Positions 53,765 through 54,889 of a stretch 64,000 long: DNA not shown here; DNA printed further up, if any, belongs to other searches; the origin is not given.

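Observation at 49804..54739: XoxF (lanthanide-type methanol dehydrogenase) island with no cytochrome partner, wired to a periplasmic MBL hydrolase and a SoxYZ-like thiol carrier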

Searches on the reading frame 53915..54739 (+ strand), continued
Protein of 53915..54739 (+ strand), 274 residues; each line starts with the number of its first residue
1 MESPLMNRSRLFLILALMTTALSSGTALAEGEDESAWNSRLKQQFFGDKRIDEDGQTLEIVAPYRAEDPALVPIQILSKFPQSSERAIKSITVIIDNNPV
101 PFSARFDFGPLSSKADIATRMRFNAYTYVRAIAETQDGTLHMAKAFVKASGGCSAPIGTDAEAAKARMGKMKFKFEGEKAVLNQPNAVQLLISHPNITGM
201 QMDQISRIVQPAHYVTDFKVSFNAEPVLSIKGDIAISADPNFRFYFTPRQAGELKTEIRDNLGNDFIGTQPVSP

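Call 59: get_annotated_region(hit=H25, flank=9000)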
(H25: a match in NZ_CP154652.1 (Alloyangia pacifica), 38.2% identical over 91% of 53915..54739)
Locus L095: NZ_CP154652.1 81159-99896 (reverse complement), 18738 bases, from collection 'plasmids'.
description: Alloyangia pacifica strain T6124 plasmid plas1, complete sequence
organism: Alloyangia pacifica (NCBI taxid 311180)
taxonomy: Bacteria; Pseudomonadota; Alphaproteobacteria; Rhodobacterales; Roseobacteraceae; Alloyangia; Alloyangia pacifica
host: -; source: -; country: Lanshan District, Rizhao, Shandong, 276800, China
typing (MOB-suite, as given by PLSDB): non-mobilizable; replicon rep_cluster_634
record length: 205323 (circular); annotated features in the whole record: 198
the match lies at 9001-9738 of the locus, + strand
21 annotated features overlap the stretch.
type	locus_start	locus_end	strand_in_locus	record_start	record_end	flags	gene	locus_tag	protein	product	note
CDS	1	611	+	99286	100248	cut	-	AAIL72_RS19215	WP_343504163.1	YncE family protein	-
CDS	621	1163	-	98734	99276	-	-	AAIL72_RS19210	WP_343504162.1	PQQ-dependent catabolism-associated CXXCW motif protein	-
CDS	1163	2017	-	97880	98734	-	-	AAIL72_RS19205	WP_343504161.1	substrate-binding domain-containing protein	-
CDS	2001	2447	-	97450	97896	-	-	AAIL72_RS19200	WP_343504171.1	c-type cytochrome, methanol metabolism-related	-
CDS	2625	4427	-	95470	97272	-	-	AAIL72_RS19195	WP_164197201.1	methanol/ethanol family PQQ-dependent dehydrogenase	-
CDS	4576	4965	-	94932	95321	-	-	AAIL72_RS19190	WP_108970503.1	cytochrome c family protein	-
CDS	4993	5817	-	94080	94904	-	fghA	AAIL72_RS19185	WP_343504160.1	S-formylglutathione hydrolase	GO:0046292 - formaldehyde metabolic process [Evidence IEA]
CDS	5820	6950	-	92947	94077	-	-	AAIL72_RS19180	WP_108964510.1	S-(hydroxymethyl)glutathione dehydrogenase/class III alcohol dehydrogenase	GO:0006113 - fermentation [Evidence IEA]; GO:0009404 - toxin metabolic process [Evidence IEA]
CDS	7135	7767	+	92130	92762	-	-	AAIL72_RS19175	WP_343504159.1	hypothetical protein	-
CDS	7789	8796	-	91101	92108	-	-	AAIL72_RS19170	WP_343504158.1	quinoprotein relay system zinc metallohydrolase 2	-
CDS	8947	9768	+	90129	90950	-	-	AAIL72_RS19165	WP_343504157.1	quinoprotein dehydrogenase-associated SoxYZ-like carrier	-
CDS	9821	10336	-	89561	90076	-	-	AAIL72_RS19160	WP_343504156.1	RES domain-containing protein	-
CDS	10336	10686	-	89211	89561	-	-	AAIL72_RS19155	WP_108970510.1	antitoxin Xre/MbcA/ParS toxin-binding domain-containing protein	-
CDS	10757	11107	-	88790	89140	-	-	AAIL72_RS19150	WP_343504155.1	hypothetical protein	-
CDS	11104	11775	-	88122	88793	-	-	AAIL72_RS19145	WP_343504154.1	hypothetical protein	-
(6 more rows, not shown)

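Call 60: get_annotated_region(hit=H24, flank=9000)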
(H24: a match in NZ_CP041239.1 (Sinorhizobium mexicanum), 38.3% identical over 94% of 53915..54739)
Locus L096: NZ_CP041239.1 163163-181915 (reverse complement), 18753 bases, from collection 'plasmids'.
description: Sinorhizobium mexicanum strain ITTG R7 plasmid pEmeITTGR7a, complete sequence
organism: Sinorhizobium mexicanum (NCBI taxid 375549)
taxonomy: Bacteria; Pseudomonadota; Alphaproteobacteria; Hyphomicrobiales; Rhizobiaceae; Sinorhizobium; Sinorhizobium mexicanum
host: -; source: Acaciella angustissima,cell culture; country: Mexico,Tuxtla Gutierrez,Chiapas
typing (MOB-suite, as given by PLSDB): conjugative; relaxase MOBQ; mating-pair formation MPF_T
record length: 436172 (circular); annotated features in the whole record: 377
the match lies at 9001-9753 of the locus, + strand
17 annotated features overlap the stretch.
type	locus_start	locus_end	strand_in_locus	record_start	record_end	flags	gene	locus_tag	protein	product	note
CDS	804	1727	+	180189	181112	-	-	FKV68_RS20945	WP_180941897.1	ABC transporter substrate-binding protein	-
CDS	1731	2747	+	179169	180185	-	-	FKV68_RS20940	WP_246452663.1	iron ABC transporter permease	GO:0006826 - iron ion transport [Evidence IEA]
CDS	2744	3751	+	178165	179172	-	-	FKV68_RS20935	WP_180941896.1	iron chelate uptake ABC transporter family permease subunit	-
CDS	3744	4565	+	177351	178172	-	-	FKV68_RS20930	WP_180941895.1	ABC transporter ATP-binding protein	-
CDS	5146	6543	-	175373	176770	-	-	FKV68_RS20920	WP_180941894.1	family 16 glycosylhydrolase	GO:0005975 - carbohydrate metabolic process [Evidence IEA]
CDS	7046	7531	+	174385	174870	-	-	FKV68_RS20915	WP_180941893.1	adenosine-specific kinase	-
CDS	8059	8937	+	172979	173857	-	-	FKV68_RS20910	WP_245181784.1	quinoprotein relay system zinc metallohydrolase 2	-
CDS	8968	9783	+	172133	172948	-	-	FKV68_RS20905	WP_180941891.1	quinoprotein dehydrogenase-associated SoxYZ-like carrier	-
CDS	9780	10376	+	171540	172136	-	-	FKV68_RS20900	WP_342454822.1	rhodanese-like domain-containing protein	-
CDS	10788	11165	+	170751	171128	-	-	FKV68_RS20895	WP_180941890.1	hypothetical protein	-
CDS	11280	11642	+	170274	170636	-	-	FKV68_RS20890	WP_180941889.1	hypothetical protein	-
CDS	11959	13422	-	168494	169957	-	betB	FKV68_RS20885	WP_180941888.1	betaine-aldehyde dehydrogenase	GO:0019285 - glycine betaine biosynthetic process from choline [Evidence IEA]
CDS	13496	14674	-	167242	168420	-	-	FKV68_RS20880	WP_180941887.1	mandelate racemase/muconate lactonizing enzyme family protein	-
CDS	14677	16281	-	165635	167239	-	-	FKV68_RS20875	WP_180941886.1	GMC family oxidoreductase N-terminal domain-containing protein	-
CDS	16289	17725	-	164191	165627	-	-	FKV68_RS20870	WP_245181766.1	aldehyde dehydrogenase family protein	-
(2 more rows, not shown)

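Call 61: get_annotated_region(hit=H36, flank=9000)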
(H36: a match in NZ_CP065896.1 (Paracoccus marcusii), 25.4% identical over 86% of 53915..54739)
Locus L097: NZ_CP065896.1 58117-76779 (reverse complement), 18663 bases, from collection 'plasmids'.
description: Paracoccus marcusii strain CP157 plasmid pCP157_04, complete sequence
organism: Paracoccus marcusii (NCBI taxid 59779)
taxonomy: Bacteria; Pseudomonadota; Alphaproteobacteria; Rhodobacterales; Paracoccaceae; Paracoccus; Paracoccus marcusii
host: -; source: Cancer pagurus,whole organism,carapace,carapace; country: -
typing (MOB-suite, as given by PLSDB): non-mobilizable; replicon rep_cluster_613
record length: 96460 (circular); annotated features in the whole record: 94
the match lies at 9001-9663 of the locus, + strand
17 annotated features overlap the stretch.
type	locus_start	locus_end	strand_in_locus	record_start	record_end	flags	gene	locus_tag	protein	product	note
CDS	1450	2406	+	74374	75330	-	-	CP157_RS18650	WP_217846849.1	DUF808 domain-containing protein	-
CDS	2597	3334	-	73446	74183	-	-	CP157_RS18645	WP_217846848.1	sporulation protein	-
CDS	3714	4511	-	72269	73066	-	-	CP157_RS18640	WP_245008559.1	helix-turn-helix domain-containing protein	-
CDS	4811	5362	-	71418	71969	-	-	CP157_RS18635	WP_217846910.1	hypothetical protein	-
CDS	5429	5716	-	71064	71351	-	-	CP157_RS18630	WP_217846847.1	hypothetical protein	-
CDS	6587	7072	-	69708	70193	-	-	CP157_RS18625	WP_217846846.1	GNAT family N-acetyltransferase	-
CDS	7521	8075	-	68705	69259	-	-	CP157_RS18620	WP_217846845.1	rhodanese-like domain-containing protein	-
CDS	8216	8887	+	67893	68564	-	pedF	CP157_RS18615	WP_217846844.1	cytochrome c-550 PedF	-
CDS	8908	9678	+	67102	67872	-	-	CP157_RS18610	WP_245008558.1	quinoprotein dehydrogenase-associated SoxYZ-like carrier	-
CDS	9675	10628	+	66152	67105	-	-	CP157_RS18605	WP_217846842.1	quinoprotein relay system zinc metallohydrolase 1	-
CDS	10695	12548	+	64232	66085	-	-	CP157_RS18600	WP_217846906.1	PQQ-dependent methanol/ethanol family dehydrogenase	-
CDS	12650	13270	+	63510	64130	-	-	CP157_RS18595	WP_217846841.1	pentapeptide repeat-containing protein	-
CDS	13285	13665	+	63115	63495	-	-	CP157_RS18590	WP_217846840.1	hypothetical protein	-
CDS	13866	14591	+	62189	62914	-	-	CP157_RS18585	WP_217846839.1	response regulator transcription factor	GO:0000160 - phosphorelay signal transduction system [Evidence IEA]; GO:0006355 - regulation of DNA-templated ...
CDS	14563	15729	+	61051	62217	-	-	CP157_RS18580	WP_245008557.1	FIST N-terminal domain-containing protein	-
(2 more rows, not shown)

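Call 68: search_protein_families(library=ncbifam, proteins=[L069:12033-12437:-, L085:14240-14761:+, L096:9780-10376:+, L085:12797-13321:+], max_evalue=0.01)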
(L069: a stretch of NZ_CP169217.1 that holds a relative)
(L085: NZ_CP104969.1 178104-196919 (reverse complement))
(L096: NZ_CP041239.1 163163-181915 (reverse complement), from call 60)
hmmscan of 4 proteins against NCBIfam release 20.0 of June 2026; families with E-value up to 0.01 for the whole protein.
L069:12033-12437:- (134 aa): 0 families

L085:14240-14761:+ (173 aa): 2 families
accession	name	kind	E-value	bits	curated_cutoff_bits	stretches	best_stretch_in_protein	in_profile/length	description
TIGR03865.1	PQQ_CXXCW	subfamily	7e-65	218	128.05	1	8-172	3-167/167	PQQ-dependent catabolism-associated CXXCW motif protein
NF045694.1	seleno_TsoB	exception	1e-09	37.1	805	1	109-170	97-159/572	rhodanese/DsbD fusion-like selenoprotein TsoB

L096:9780-10376:+ (198 aa): 2 families
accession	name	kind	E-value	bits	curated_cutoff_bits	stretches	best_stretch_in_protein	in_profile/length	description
TIGR03865.1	PQQ_CXXCW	subfamily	4.2e-39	134.1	128.05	1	22-176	4-160/167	PQQ-dependent catabolism-associated CXXCW motif protein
NF045521.1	rhoda_near_glyco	subfamily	0.002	18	145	1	125-176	63-113/144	rhodanese homology domain-containing protein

L085:12797-13321:+ (174 aa): 5 families
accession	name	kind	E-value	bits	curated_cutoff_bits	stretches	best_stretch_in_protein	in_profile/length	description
TIGR03874.1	4cys_cytochr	equivalog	1.1e-68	229.4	161.75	1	31-172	2-143/143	c-type cytochrome, methanol metabolism-related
TIGR00782.1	ccoP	equivalog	0.00023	20.6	179.95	1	48-126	92-175/285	cytochrome-c oxidase, cbb3-type subunit III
NF045774.1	cytochro_C551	exception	0.00029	20.8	118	1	65-116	42-92/110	cytochrome c551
NF045773.1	cytochro_C550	exception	0.00053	19.9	125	1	68-117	55-103/118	cytochrome c550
TIGR02603.1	CxxCH_TIGR02603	domain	0.0016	18.4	68.15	1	67-113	8-54/134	putative heme-binding domain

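Call 76: search_protein_representatives(alignment_id=A1)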
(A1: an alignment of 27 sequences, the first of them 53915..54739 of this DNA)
Query: 27 sequences, 271 profile positions. Proteins with E-value up to 0.001 (for the whole library): 2560; up to 1e-10: 1013; up to 1e-30: 295. The best 150 are listed.
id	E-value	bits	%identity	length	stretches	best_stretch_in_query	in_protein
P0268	7.5e-104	362.9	-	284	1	26-271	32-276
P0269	2.7e-85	302.1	-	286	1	21-266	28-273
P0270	3.0e-85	301.9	-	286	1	13-268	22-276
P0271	2.9e-84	298.7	-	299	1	11-271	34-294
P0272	2.3e-82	292.5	-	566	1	26-267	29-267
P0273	2.4e-82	292.4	-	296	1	21-268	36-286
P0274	1.1e-79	283.7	-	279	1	8-269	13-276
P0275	7.3e-77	274.4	-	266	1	10-211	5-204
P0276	4.7e-76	271.8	-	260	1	70-271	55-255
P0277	8.0e-75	267.7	-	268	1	7-269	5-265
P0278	1.3e-74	267.1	-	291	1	26-271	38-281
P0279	3.7e-73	262.3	-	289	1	24-269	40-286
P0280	4.4e-72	258.8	-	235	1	6-194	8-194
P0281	7.9e-72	257.9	-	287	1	18-271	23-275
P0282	1.3e-71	257.3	-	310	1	18-267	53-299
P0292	1.2e-68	247.4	-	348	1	12-265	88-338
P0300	1.4e-66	240.7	-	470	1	19-269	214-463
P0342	5.4e-58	212.5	-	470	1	24-267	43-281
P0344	1.2e-57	211.4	-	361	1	25-268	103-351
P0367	3.4e-53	196.8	-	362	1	37-209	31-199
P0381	4.5e-51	189.9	-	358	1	60-249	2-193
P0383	8.2e-51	189.0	-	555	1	27-264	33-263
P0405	1.4e-46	175.2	-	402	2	38-172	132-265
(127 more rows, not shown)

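Call 77: search_protein_families(library=ncbifam, proteins=[P0272, P0383, P0300, P0342, P0405, P0344, P0292, P0367, P0381], max_evalue=0.00001)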
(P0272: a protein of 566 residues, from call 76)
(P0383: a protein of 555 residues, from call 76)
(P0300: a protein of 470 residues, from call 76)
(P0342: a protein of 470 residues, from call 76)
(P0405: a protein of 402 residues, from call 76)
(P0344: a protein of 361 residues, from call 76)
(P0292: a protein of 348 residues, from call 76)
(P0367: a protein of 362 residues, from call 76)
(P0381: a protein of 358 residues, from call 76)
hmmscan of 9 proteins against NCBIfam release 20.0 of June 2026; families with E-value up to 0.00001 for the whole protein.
P0272 (566 aa): 13 families
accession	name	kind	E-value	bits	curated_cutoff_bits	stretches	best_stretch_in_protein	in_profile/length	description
TIGR04557.1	fuse_rel_SoxYZ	equivalog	1.5e-83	279.5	140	1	37-264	1-226/226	quinoprotein dehydrogenase-associated SoxYZ-like carrier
TIGR04559.1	SoxH_rel_PQQ_2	hypoth_equivalog_domain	7.5e-57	192.9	280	1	280-556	2-278/283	quinoprotein relay system zinc metallohydrolase 2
TIGR04558.1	SoxH_rel_PQQ_1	hypoth_equivalog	4.3e-52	177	300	1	280-562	6-284/285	quinoprotein relay system zinc metallohydrolase 1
TIGR04488.1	SoxY_true_GGCGG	equivalog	8.6e-20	71.7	125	1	52-153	51-147/149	thiosulfate oxidation carrier protein SoxY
NF033088.2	bla_subclass_B1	equivalog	1.1e-19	71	200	1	278-507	4-215/217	subclass B1 metallo-beta-lactamase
NF047974.1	blaCOR_B1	exception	6e-17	61.7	450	1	280-508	37-243/245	COR family subclass B1 metallo-beta-lactamase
NF047975.1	blaPYX_B1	exception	8.8e-17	61.3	473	2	256-389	15-144/245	PYX family subclass B1 metallo-beta-lactamase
NF047964.1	blaMYX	exception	3.2e-14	52.8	520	1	279-508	52-260/261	MYX family subclass B1 metallo-beta-lactamase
TIGR04490.1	SoxZ_true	equivalog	9.5e-14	51.1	76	1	182-266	10-95/98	thiosulfate oxidation carrier complex protein SoxZ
NF012229.1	bla_class_B_core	domain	1e-08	35.5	100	1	312-437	19-132/139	metallo-beta-lactamase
TIGR04487.1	SoxY_para_1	exception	1.3e-08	34.8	172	1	58-144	48-134/146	SoxY-related AACIE arm protein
NF000322.2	blaCcrA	exception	1.4e-07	31.3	550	1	370-510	96-241/249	CfiA family subclass B1 metallo-beta-lactamase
NF000329.2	bla_B2_CphA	exception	3.7e-06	26.8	500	1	312-507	53-246/253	CphA family subclass B2 metallo-beta-lactamase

P0383 (555 aa): 10 families
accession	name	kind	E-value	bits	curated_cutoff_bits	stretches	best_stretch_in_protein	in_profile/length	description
TIGR04557.1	fuse_rel_SoxYZ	equivalog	8.1e-69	231.4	140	1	40-263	1-226/226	quinoprotein dehydrogenase-associated SoxYZ-like carrier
TIGR04559.1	SoxH_rel_PQQ_2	hypoth_equivalog_domain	1.4e-43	149.3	280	1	272-544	3-282/283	quinoprotein relay system zinc metallohydrolase 2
TIGR04558.1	SoxH_rel_PQQ_1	hypoth_equivalog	1.5e-37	129.3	300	1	272-547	7-285/285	quinoprotein relay system zinc metallohydrolase 1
TIGR04490.1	SoxZ_true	equivalog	6.7e-18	64.4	76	1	183-266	12-96/98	thiosulfate oxidation carrier complex protein SoxZ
TIGR04488.1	SoxY_true_GGCGG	equivalog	7.8e-13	49.1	125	1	56-153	52-147/149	thiosulfate oxidation carrier protein SoxY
NF033088.2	bla_subclass_B1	equivalog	4.3e-12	46.1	200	1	272-487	7-210/217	subclass B1 metallo-beta-lactamase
NF047974.1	blaCOR_B1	exception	1.8e-10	40.5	450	1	272-370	38-140/245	COR family subclass B1 metallo-beta-lactamase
NF047975.1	blaPYX_B1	exception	1.1e-08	34.8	473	1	265-486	31-237/245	PYX family subclass B1 metallo-beta-lactamase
NF012229.1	bla_class_B_core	domain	1.9e-08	34.6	100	1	297-380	20-94/139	metallo-beta-lactamase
NF047964.1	blaMYX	exception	7.6e-07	28.7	520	0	263-369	44-156/261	MYX family subclass B1 metallo-beta-lactamase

P0300 (470 aa): 3 families
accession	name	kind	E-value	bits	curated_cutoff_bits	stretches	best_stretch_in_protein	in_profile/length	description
TIGR04557.1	fuse_rel_SoxYZ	equivalog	8.1e-76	254.3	140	1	229-458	1-226/226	quinoprotein dehydrogenase-associated SoxYZ-like carrier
TIGR04488.1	SoxY_true_GGCGG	equivalog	2.4e-15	57.3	125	1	226-344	35-147/149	thiosulfate oxidation carrier protein SoxY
TIGR04490.1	SoxZ_true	equivalog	2.4e-15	56.3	76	1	379-461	13-96/98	thiosulfate oxidation carrier complex protein SoxZ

P0342 (470 aa): 5 families
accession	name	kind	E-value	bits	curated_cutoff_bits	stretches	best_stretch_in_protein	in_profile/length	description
TIGR04557.1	fuse_rel_SoxYZ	equivalog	8.6e-75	250.9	140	1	54-277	1-225/226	quinoprotein dehydrogenase-associated SoxYZ-like carrier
TIGR03865.1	PQQ_CXXCW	subfamily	3e-48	163.9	128.05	1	300-453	10-163/167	PQQ-dependent catabolism-associated CXXCW motif protein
TIGR04488.1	SoxY_true_GGCGG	equivalog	4.8e-12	46.5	125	1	35-165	21-147/149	thiosulfate oxidation carrier protein SoxY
TIGR04490.1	SoxZ_true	equivalog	1e-11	44.6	76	1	197-279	11-94/98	thiosulfate oxidation carrier complex protein SoxZ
NF045694.1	seleno_TsoB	exception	2.5e-09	35.8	805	1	394-460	97-164/572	rhodanese/DsbD fusion-like selenoprotein TsoB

P0405 (402 aa): 4 families
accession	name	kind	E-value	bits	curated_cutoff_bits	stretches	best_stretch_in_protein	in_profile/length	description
TIGR04557.1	fuse_rel_SoxYZ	equivalog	9.5e-65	218.1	140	2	134-271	6-142/226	quinoprotein dehydrogenase-associated SoxYZ-like carrier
TIGR04488.1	SoxY_true_GGCGG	equivalog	7.4e-18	65.4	125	1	127-244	36-147/149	thiosulfate oxidation carrier protein SoxY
TIGR04490.1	SoxZ_true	equivalog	1.8e-10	40.6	76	1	314-390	14-91/98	thiosulfate oxidation carrier complex protein SoxZ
TIGR04487.1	SoxY_para_1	exception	1.9e-09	37.5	172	1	146-235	46-134/146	SoxY-related AACIE arm protein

P0344 (361 aa): 4 families
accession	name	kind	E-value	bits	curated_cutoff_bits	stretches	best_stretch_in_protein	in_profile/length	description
TIGR04557.1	fuse_rel_SoxYZ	equivalog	8.1e-78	260.8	140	1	112-347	1-226/226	quinoprotein dehydrogenase-associated SoxYZ-like carrier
TIGR04488.1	SoxY_true_GGCGG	equivalog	1e-20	74.7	125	1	81-226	7-147/149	thiosulfate oxidation carrier protein SoxY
TIGR04490.1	SoxZ_true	equivalog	1.2e-15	57.2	76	1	259-349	5-95/98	thiosulfate oxidation carrier complex protein SoxZ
TIGR04487.1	SoxY_para_1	exception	2.2e-08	34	172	1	122-216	40-133/146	SoxY-related AACIE arm protein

P0292 (348 aa): 4 families
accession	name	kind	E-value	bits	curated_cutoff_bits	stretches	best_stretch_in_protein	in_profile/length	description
TIGR04557.1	fuse_rel_SoxYZ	equivalog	6.8e-80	267.6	140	1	109-337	1-226/226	quinoprotein dehydrogenase-associated SoxYZ-like carrier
TIGR04488.1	SoxY_true_GGCGG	equivalog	3.6e-19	69.7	125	1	95-224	24-147/149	thiosulfate oxidation carrier protein SoxY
TIGR04490.1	SoxZ_true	equivalog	9.8e-12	44.7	76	1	255-338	10-94/98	thiosulfate oxidation carrier complex protein SoxZ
TIGR04487.1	SoxY_para_1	exception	1.6e-09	37.8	172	1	98-214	23-133/146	SoxY-related AACIE arm protein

P0367 (362 aa): 3 families
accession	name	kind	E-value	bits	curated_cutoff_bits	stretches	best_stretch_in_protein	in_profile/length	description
TIGR04557.1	fuse_rel_SoxYZ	equivalog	6.4e-54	182.6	140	1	31-196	3-167/226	quinoprotein dehydrogenase-associated SoxYZ-like carrier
TIGR04488.1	SoxY_true_GGCGG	equivalog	7.3e-19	68.7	125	1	19-142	17-147/149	thiosulfate oxidation carrier protein SoxY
TIGR04487.1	SoxY_para_1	exception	4.4e-15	55.7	172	1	12-132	11-133/146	SoxY-related AACIE arm protein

P0381 (358 aa): 4 families
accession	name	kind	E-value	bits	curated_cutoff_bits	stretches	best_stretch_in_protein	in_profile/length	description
TIGR04557.1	fuse_rel_SoxYZ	equivalog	4.7e-67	225.6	140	1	1-195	25-213/226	quinoprotein dehydrogenase-associated SoxYZ-like carrier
TIGR04488.1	SoxY_true_GGCGG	equivalog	9e-17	61.9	125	1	1-92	61-147/149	thiosulfate oxidation carrier protein SoxY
TIGR04487.1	SoxY_para_1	exception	3.5e-10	39.9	172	1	5-81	56-132/146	SoxY-related AACIE arm protein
TIGR04490.1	SoxZ_true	equivalog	4.5e-08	32.9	76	1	128-188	12-72/98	thiosulfate oxidation carrier complex protein SoxZ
